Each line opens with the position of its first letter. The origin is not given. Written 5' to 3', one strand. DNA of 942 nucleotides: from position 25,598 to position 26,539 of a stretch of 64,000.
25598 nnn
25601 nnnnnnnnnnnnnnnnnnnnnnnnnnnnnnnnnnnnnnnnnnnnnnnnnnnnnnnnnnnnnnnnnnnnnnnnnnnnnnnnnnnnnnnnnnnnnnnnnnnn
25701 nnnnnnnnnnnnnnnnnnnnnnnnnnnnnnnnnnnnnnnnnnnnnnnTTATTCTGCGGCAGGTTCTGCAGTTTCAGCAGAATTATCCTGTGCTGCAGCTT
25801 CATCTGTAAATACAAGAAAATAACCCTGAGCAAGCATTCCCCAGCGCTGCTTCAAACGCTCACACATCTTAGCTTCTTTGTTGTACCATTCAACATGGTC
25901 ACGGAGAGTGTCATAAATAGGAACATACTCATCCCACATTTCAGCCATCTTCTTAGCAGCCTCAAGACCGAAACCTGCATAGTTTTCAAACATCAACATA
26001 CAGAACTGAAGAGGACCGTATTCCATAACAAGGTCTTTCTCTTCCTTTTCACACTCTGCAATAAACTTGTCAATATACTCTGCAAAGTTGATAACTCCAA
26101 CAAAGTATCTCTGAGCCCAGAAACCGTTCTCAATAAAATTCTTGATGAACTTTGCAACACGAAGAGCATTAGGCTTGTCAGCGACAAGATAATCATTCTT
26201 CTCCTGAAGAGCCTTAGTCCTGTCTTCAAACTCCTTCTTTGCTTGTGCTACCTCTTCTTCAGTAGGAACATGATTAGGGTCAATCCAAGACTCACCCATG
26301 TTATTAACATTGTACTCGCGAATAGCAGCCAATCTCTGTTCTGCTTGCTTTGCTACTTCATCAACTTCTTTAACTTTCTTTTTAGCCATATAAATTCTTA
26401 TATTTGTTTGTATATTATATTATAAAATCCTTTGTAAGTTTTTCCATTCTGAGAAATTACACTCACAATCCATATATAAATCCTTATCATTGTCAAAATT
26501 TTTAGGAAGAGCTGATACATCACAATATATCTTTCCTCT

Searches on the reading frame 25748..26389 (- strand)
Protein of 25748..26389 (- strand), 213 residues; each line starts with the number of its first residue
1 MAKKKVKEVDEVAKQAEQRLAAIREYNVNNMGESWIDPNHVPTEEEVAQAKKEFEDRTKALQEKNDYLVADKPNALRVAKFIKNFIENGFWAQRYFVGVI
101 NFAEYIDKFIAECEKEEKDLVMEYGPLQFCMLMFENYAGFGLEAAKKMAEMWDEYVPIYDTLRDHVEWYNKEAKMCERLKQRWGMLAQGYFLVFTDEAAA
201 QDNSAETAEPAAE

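Call 30: search_protein_families(library=phrogs, proteins=[window:25748-26389:-], max_evalue=0.00001)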
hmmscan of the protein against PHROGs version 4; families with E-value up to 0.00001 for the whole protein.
window:25748-26389:- (213 aa): 0 families

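Call 50: search_protein_families(library=pfam, proteins=[window:25748-26389:-], max_evalue=0.01)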
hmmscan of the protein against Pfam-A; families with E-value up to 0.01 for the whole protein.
window:25748-26389:- (213 aa): 0 families

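Call 52: search_solved_structures(query=window:25748-26389:-, max_evalue=1)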
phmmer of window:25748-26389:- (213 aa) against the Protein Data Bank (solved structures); distinct sequences matched with E-value up to 1: 8.
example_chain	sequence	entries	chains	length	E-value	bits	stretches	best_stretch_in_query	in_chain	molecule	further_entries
7pi0_R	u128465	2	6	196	0.024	17.6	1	32-100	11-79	Chlorophyll a-b binding protein, chloroplastic, CP29 | CP29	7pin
7pi5_R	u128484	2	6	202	0.026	17.5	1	32-100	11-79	CP29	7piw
4tw3_A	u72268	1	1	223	0.31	14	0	149-185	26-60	Aldehyde decarbonylase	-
4pgi_A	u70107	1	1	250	0.36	13.8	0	149-185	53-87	Aldehyde decarbonylase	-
2oc5_A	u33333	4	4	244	0.4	13.6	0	149-186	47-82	Hypothetical protein | Aldehyde decarbonylase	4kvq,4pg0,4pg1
4kvs_A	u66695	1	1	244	0.4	13.6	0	149-186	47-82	Aldehyde decarbonylase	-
4kvr_A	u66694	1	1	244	0.46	13.4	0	149-186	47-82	Aldehyde decarbonylase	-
4pgk_A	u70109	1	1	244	0.54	13.2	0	149-185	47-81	Aldehyde decarbonylase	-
